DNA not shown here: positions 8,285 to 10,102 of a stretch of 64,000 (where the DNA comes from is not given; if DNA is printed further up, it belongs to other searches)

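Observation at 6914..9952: Tandemly duplicated radical SAM enzymes fused to SCP2-like C-terminal domains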

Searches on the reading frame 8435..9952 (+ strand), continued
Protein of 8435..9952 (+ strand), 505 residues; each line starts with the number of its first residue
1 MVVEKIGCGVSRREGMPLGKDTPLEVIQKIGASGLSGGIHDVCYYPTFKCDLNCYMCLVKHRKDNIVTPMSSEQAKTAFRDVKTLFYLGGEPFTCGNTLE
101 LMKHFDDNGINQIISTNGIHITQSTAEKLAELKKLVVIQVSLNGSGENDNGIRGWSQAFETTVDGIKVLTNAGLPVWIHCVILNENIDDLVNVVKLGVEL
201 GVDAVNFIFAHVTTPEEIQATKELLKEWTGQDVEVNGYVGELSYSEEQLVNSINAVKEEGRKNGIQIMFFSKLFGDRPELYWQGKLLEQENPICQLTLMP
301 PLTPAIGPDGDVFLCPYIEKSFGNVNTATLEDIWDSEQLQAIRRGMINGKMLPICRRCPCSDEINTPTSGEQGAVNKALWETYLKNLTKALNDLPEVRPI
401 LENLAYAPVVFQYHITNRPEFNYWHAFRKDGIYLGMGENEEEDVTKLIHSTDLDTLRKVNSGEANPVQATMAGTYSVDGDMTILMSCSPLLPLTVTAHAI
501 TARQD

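Call 38: fold_search(model_id=the predicted structure, library=pdb)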
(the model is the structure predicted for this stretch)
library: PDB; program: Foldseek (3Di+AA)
matches with E <= 10: 1785; with E <= 0.001: 187
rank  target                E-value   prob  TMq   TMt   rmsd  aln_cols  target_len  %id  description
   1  5v1t_A                4.0e-14  1.00  0.48  0.54   6.2       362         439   18  Crystal structure of Streptococcus suis SuiB bound to precursor peptide SuiA (released 2017-08-30)
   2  6efn                  5.4e-13  1.00  0.44  0.58   4.0       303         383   18  Structure of a RiPP maturase, SkfB (released 2018-10-24)
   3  5v1q_A                6.7e-13  1.00  0.48  0.56   5.5       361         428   17  Crystal structure of Streptococcus suis SuiB (released 2017-08-30)
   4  5v1q_B                1.0e-12  1.00  0.47  0.54   5.4       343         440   19  Crystal structure of Streptococcus suis SuiB (released 2017-08-30)
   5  5v1s_B                1.1e-12  1.00  0.47  0.55   5.9       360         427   16  Crystal structure of Streptococcus suis SuiB bound to S-adenosylmethionine (released 2017-08-30)
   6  5v1s_A                1.6e-12  1.00  0.48  0.56   6.2       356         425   18  Crystal structure of Streptococcus suis SuiB bound to S-adenosylmethionine (released 2017-08-30)
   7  7vob                  1.9e-10  1.00  0.45  0.66   5.5       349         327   15  The crystal structure of a Radical SAM Enzyme BlsE involved in the Biosynthesis of Blasticidin S (released 2022-05-04)
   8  8hzy_B                1.9e-10  1.00  0.45  0.49   5.5       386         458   17  The crystal structure of a Radical SAM Enzyme DesII (released 2024-07-10)
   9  8hzv_C                2.1e-10  1.00  0.44  0.46   6.8       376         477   17  The crystal structure of a Radical SAM Enzyme DesII (released 2024-07-10)
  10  8hzv_A                2.4e-10  1.00  0.44  0.47   7.2       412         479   17  The crystal structure of a Radical SAM Enzyme DesII (released 2024-07-10)
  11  8hzy_A                2.9e-10  1.00  0.43  0.46   7.4       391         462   17  The crystal structure of a Radical SAM Enzyme DesII (released 2024-07-10)
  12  8hzv_D                4.8e-10  1.00  0.45  0.47   6.6       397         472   17  The crystal structure of a Radical SAM Enzyme DesII (released 2024-07-10)
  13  4k39_A                8.4e-10  1.00  0.42  0.57   5.7       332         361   16  Native anSMEcpe with bound AdoMet and Cp18Cys peptide (released 2013-05-08)
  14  8hzv_B                8.4e-10  1.00  0.44  0.46   8.0       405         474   16  The crystal structure of a Radical SAM Enzyme DesII (released 2024-07-10)
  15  4k36_A                2.3e-09  1.00  0.42  0.54   5.4       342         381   17  His6 tagged anSMEcpe with bound AdoMet (released 2013-05-08)
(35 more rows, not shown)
